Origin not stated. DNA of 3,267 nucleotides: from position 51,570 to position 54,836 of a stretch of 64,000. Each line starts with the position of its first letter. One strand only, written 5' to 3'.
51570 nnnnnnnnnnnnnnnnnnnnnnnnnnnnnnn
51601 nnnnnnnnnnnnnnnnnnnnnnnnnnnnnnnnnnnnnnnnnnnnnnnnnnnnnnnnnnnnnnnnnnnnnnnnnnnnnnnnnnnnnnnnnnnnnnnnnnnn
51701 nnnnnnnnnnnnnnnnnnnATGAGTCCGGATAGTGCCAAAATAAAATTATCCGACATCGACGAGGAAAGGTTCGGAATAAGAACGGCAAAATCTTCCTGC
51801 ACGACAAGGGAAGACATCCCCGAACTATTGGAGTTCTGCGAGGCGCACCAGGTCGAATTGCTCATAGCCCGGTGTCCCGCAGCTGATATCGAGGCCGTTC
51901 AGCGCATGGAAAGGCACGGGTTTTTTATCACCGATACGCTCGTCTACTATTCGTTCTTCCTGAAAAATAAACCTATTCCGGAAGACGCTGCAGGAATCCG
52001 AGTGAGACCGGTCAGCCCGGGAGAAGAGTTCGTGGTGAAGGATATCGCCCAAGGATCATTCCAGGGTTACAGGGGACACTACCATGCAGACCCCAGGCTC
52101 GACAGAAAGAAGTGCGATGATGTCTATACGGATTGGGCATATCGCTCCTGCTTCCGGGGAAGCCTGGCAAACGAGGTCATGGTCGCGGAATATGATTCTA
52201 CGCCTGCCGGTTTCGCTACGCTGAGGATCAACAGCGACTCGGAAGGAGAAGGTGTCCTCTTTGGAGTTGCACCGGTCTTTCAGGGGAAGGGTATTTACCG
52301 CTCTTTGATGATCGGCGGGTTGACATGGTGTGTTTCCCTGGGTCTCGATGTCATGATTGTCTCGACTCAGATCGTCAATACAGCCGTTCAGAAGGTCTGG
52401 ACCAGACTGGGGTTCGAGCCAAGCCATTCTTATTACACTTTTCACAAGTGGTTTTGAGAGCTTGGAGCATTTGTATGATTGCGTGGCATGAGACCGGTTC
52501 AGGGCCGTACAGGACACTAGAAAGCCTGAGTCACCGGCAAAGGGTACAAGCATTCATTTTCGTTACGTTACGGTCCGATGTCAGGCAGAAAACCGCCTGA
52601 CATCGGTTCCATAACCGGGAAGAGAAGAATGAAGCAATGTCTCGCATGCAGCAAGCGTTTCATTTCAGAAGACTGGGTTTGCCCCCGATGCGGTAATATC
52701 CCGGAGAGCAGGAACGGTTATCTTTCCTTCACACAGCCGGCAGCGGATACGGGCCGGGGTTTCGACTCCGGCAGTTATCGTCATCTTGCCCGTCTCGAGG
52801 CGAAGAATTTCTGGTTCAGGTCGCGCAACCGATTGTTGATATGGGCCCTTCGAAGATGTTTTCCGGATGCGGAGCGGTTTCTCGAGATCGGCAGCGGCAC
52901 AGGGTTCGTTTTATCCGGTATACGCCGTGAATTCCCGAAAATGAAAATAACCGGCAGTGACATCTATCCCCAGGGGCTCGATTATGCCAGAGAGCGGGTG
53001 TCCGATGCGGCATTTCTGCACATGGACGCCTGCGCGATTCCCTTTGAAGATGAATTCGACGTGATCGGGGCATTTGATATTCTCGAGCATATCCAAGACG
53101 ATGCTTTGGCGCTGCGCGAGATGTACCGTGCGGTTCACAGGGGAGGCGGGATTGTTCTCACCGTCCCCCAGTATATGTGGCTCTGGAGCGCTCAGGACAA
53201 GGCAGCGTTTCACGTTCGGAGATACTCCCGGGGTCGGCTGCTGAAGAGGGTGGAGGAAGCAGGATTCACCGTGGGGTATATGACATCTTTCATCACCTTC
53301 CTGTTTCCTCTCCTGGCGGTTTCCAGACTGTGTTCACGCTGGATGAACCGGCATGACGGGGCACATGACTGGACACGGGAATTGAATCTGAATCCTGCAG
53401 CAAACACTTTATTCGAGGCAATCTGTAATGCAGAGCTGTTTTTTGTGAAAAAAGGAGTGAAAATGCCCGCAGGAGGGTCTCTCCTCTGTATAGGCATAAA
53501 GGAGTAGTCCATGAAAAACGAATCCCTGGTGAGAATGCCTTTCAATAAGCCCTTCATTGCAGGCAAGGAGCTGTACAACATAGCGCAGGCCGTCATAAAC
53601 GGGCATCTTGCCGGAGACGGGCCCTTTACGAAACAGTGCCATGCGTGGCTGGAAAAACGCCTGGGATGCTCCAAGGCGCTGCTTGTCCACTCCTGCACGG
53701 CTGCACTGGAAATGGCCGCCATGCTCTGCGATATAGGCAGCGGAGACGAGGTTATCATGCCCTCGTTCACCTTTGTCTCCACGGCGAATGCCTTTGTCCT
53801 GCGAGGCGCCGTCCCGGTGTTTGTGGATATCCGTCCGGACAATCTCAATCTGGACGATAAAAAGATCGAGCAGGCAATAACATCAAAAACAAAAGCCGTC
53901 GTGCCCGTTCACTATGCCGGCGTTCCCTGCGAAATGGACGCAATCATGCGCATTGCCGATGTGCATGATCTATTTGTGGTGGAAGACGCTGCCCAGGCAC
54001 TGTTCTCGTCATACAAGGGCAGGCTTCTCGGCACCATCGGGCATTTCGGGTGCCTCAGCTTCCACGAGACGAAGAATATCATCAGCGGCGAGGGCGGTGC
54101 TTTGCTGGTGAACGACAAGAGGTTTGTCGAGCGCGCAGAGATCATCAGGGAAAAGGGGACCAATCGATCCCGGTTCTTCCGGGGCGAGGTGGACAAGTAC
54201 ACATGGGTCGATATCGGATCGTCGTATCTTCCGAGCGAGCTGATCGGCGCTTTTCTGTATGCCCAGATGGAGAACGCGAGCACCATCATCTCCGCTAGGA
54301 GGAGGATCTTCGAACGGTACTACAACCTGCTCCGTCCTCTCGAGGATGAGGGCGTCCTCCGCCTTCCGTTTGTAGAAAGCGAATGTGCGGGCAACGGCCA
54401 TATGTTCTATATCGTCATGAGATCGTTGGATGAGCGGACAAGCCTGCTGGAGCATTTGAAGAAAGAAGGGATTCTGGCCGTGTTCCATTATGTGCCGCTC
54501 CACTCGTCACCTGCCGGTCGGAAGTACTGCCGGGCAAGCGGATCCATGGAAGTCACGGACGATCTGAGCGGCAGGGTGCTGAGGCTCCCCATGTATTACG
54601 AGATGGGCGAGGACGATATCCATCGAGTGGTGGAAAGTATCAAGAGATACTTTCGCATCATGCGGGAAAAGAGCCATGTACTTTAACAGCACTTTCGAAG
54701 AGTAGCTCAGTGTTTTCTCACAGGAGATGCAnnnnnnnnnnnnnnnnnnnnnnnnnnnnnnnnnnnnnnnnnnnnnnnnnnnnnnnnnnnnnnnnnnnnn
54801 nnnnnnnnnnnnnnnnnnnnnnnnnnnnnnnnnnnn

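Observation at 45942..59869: Glycosylation island bracketed by two TMTC/PMT-like (DUF1736 + TPR) membrane proteins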

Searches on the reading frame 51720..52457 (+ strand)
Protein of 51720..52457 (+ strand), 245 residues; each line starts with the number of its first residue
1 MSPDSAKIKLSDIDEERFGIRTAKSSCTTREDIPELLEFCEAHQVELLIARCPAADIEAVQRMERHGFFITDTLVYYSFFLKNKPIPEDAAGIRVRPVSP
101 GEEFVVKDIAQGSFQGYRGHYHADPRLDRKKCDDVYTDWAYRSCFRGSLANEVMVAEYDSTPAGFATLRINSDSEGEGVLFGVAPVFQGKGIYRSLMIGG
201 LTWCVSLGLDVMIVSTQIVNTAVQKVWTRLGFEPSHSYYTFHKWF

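Call 3: search_protein_families(library=pfam, proteins=[window:51720-52457:+], max_evalue=0.01)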
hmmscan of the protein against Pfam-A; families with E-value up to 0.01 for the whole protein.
window:51720-52457:+ (245 aa): 4 families
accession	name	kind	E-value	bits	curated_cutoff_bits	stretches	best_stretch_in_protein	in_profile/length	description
PF00583.31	Acetyltransf_1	-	7.4e-11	42.8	20.7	1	145-232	24-116/116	Acetyltransferase (GNAT) family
PF13508.13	Acetyltransf_7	-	8.8e-06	26.5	27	1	152-234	4-84/84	Acetyltransferase (GNAT) domain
PF13302.13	Acetyltransf_3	-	5.5e-05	24.3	25.4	1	150-233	54-138/138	Acetyltransferase (GNAT) domain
PF13673.13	Acetyltransf_10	-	0.0021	18.5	23.6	1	150-237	30-112/128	Acetyltransferase (GNAT) domain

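Call 9: search_protein_families(library=ncbifam, proteins=[window:51720-52457:+], max_evalue=0.001)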
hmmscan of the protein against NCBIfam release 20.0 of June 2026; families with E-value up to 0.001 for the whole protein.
window:51720-52457:+ (245 aa): 3 families
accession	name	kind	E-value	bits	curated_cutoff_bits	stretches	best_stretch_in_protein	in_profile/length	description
NF008212.0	PRK10975.1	equivalog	1.1e-15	58.2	219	1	6-240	5-228/232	dTDP-4-amino-4,6-dideoxy-D-galactose acyltransferase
TIGR02382.1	wecD_rffC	equivalog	9.4e-10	38.4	195.1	1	107-232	58-180/191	dTDP-4-amino-4,6-dideoxy-D-galactose acyltransferase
TIGR01575.1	rimI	equivalog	0.00042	20.5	86.4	1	143-235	25-115/132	ribosomal protein S18-alanine N-acetyltransferase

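Call 72: search_solved_structures(query=window:51720-52454:+, max_evalue=0.01)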
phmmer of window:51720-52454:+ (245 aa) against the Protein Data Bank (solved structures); distinct sequences matched with E-value up to 0.01: 0.

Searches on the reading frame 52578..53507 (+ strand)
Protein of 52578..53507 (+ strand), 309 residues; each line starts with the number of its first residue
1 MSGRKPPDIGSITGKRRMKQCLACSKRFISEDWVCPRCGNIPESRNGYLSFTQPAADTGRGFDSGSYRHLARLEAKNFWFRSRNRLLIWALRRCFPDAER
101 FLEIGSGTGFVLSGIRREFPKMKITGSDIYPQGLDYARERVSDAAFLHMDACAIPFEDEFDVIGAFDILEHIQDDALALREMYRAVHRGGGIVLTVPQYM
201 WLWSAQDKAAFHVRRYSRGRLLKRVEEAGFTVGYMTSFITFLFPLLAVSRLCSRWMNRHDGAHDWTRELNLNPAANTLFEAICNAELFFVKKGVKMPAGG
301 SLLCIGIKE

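Call 3: search_protein_families(library=pfam, proteins=[window:52578-53507:+], max_evalue=0.01)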
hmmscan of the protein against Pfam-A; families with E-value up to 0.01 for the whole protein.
window:52578-53507:+ (309 aa): 6 families
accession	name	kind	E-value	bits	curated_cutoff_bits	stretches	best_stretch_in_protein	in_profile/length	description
PF08241.18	Methyltransf_11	-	5.1e-17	62.7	21.2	1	102-193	1-94/95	Methyltransferase domain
PF13489.12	Methyltransf_23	-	2.6e-16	60.2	27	1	84-232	6-161/164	Methyltransferase domain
PF13649.12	Methyltransf_25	-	1.9e-15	57.8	27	1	102-190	2-97/97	Methyltransferase domain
PF08242.18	Methyltransf_12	-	2.9e-13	50.8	30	1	102-191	1-97/98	Methyltransferase domain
PF13847.12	Methyltransf_31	-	1.3e-12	48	27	1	98-198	4-113/145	Methyltransferase domain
PF01209.24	Ubie_methyltran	-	4.4e-06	26.7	20.1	1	98-193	48-150/233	ubiE/COQ5 methyltransferase family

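Call 9: search_protein_families(library=ncbifam, proteins=[window:52578-53507:+], max_evalue=0.001)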
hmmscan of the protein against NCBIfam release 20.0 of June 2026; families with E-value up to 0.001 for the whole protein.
window:52578-53507:+ (309 aa): 22 families
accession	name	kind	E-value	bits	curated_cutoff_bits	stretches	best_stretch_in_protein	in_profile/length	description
TIGR02072.1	BioC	equivalog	1.6e-13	51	184.95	1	97-195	34-133/244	malonyl-ACP O-methyltransferase BioC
TIGR01934.1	MenG_MenH_UbiE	subfamily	2.5e-09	36.8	158.35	1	97-194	39-141/223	ubiquinone/menaquinone biosynthesis methyltransferase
NF045667.1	MTase_DVU1556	equivalog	1.5e-08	34.4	155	1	95-233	20-163/213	DVU_1556 family methyltransferase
NF002463.0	PRK01683.1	equivalog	4.8e-06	26.3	297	1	98-198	32-132/258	trans-aconitate 2-methyltransferase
TIGR01983.1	UbiG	equivalog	6e-06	25.7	102.95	1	98-195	50-152/228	bifunctional 2-polyprenyl-6-hydroxyphenol methylase/3-demethylubiquinol 3-O-methyltransferase UbiG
NF007610.0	PRK10258.1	equivalog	9.1e-06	25.2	342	1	99-195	44-139/251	malonyl-ACP O-methyltransferase BioC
NF001244.0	PRK00216.1-5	equivalog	1.1e-05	24.9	216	1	99-193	50-152/236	bifunctional demethylmenaquinone methyltransferase/2-methoxy-6-polyprenyl-1,4-benzoquinol methylase UbiE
TIGR03534.1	RF_mod_PrmC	equivalog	1.4e-05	24.7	199.1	1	86-163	76-160/253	peptide chain release factor N(5)-glutamine methyltransferase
NF043040.1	corrin_prot_MT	hypoth_equivalog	3.4e-05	23.4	180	1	97-194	41-147/216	corrinoid protein-associated methyltransferase CpaM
NF001240.0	PRK00216.1-1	equivalog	3.4e-05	23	378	1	99-212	65-189/251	bifunctional demethylmenaquinone methyltransferase/2-methoxy-6-polyprenyl-1,4-benzoquinol methylase UbiE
NF045825.1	FAmtase_mtf2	equivalog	3.7e-05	23.1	400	1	99-184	60-148/248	fatty-acid O-methyltransferase Mtf2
NF010703.0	PRK14103.1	equivalog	4e-05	23.2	320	1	97-199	29-129/256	trans-aconitate 2-methyltransferase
NF001241.0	PRK00216.1-2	equivalog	6.1e-05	22.8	327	1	98-194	52-147/231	demethylmenaquinone methyltransferase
NF011530.0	PRK14968.1-4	equivalog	6.7e-05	22.3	243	1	96-163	38-103/202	putative methyltransferase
TIGR03587.1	Pse_Me-ase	hypoth_equivalog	0.00014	22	112.05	1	96-188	42-136/204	pseudaminic acid biosynthesis-associated methylase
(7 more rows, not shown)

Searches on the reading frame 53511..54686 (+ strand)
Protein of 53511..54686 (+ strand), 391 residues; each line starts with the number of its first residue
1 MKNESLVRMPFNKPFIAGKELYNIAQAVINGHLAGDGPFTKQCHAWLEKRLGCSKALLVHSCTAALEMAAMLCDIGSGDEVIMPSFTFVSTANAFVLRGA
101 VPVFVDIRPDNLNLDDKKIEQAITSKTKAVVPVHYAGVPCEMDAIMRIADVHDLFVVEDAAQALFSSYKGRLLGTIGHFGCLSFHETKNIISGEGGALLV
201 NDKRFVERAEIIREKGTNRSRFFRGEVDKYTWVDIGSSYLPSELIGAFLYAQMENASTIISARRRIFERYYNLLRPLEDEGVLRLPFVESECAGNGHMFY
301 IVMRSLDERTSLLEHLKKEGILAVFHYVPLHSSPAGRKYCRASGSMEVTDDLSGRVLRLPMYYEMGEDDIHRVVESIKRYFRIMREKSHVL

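Call 3: search_protein_families(library=pfam, proteins=[window:53511-54686:+], max_evalue=0.01)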
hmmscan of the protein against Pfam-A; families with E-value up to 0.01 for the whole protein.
window:53511-54686:+ (391 aa): 3 families
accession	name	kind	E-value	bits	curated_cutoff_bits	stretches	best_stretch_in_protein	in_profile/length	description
PF01041.23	DegT_DnrJ_EryC1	-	6.6e-92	308.9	19.8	1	22-377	9-359/360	DegT/DnrJ/EryC1/StrS aminotransferase family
PF00155.27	Aminotran_1_2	-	2.9e-07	30.4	19.7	1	55-131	67-151/361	Aminotransferase class I and II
PF01212.27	Beta_elim_lyase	-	0.0011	18.8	27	1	29-216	23-215/288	Beta-eliminating lyase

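Call 9: search_protein_families(library=ncbifam, proteins=[window:53511-54686:+], max_evalue=0.001)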
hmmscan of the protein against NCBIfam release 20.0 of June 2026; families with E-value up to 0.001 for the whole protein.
window:53511-54686:+ (391 aa): 23 families
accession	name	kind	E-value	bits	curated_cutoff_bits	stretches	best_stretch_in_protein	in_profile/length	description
NF008687.0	PRK11706.1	equivalog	2.1e-185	615.8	375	1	9-381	2-374/375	dTDP-4-amino-4,6-dideoxygalactose transaminase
TIGR02379.1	ECA_wecE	subfamily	4.4e-179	595.1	434.85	1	9-381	2-375/376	dTDP-4-amino-4,6-dideoxy-D-glucose transaminase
TIGR03588.1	PseC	equivalog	7.4e-68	229.2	423.5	1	10-380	3-379/380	UDP-4-amino-4,6-dideoxy-N-acetyl-beta-L-altrosamine transaminase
NF008658.2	PRK11658.1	equivalog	1.4e-63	214.9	631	1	9-379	5-375/379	UDP-4-amino-4-deoxy-L-arabinose aminotransferase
TIGR04181.1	NHT_00031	hypoth_equivalog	3.5e-59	200.5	420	1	10-360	2-357/359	LegC family aminotransferase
NF011936.0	PRK15407.1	equivalog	7.5e-48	163.3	423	1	16-382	44-437/440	lipopolysaccharide biosynthesis protein RfbH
TIGR04427.1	PLP_DesI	equivalog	1.5e-45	156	650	1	24-378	38-380/390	dTDP-4-dehydro-6-deoxyglucose aminotransferase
NF005816.0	PRK07682.1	equivalog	1.5e-09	37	620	1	63-163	100-206/390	aminotransferase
NF005817.0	PRK07683.1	equivalog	2e-09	36.7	575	1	71-159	106-200/387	aminotransferase A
NF004621.0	PRK05957.1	equivalog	1.4e-07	30.6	498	1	58-165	93-205/389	pyridoxal phosphate-dependent aminotransferase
NF006488.0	PRK08912.1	equivalog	2.5e-07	30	498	1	53-154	86-193/387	aminotransferase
NF041364.1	GntC_guanitoxin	equivalog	2.9e-06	26.4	415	1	60-161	67-175/356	guanitoxin biosynthesis PLP-dependent (S)-gamma-hydroxy-L-arginine cyclodehydratase GntC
NF004975.0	PRK06348.1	equivalog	5.5e-06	25.6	549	1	75-168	110-210/384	pyridoxal phosphate-dependent aminotransferase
NF004770.0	PRK06108.1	subfamily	1e-05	24.5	422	1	52-159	95-209/396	pyridoxal phosphate-dependent aminotransferase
NF006569.0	PRK09082.1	subfamily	1.3e-05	24.5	420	1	62-131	100-168/386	methionine aminotransferase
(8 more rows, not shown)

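Call 71: search_solved_structures(query=window:53511-54683:+, max_evalue=1e-20)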
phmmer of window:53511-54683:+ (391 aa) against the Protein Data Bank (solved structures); distinct sequences matched with E-value up to 1e-20: 53.
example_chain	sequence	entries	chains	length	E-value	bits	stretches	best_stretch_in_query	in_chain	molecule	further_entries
6blg_A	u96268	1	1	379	1.4e-141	475.1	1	8-381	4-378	dTDP-4-amino-4,6-dideoxygalactose transaminase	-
4piw_A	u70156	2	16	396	1.4e-141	475.1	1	9-381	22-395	TDP-4-keto-6-deoxy-D-glucose transaminase family protein | dTDP-4-amino-4,6-dideoxygalactose transaminase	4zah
7b0m_AAA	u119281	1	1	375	1e-51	179.3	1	14-278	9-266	Sugar aminotransferase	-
1mdo_A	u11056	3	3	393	4.8e-50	173.8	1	9-378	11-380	ArnB aminotransferase | UDP-4-amino-4-deoxy-L-arabinose--oxoglutarate aminotransferase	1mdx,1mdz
4lc3_A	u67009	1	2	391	1.9e-49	171.9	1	8-379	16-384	Putative UDP-4-amino-4-deoxy-l-arabinose--oxoglutarate aminotransferase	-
4oca_A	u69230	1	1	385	3.8e-49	170.9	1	9-377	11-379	UDP-4-amino-4-deoxy-L-arabinose--oxoglutarate aminotransferase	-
7b0d_A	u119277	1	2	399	5.4e-49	170.4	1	50-381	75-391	Glutamine--scyllo-inositol transaminase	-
8sng_A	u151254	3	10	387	3.9e-48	167.5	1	9-377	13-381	UDP-4-amino-4-deoxy-L-arabinose--oxoglutarate aminotransferase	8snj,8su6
3frk_A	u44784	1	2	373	9.7e-44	153.1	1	65-379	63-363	QdtB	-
9bgp_A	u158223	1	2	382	1.6e-43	152.3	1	41-382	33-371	aminotransferase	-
8vr5_A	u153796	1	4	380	1.8e-43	152.2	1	21-381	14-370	DegT/DnrJ/EryC1/StrS aminotransferase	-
3bn1_A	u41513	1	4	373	2.8e-43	151.6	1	10-377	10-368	Perosamine synthetase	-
3dr7_A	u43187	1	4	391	3.1e-43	151.4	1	8-377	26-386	Putative perosamine synthetase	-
8vr3_A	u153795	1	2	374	3.6e-43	151.2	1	16-379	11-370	DegT/DnrJ/EryC1/StrS aminotransferase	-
9bgr_A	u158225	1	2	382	1.1e-42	149.6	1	41-382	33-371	aminotransferase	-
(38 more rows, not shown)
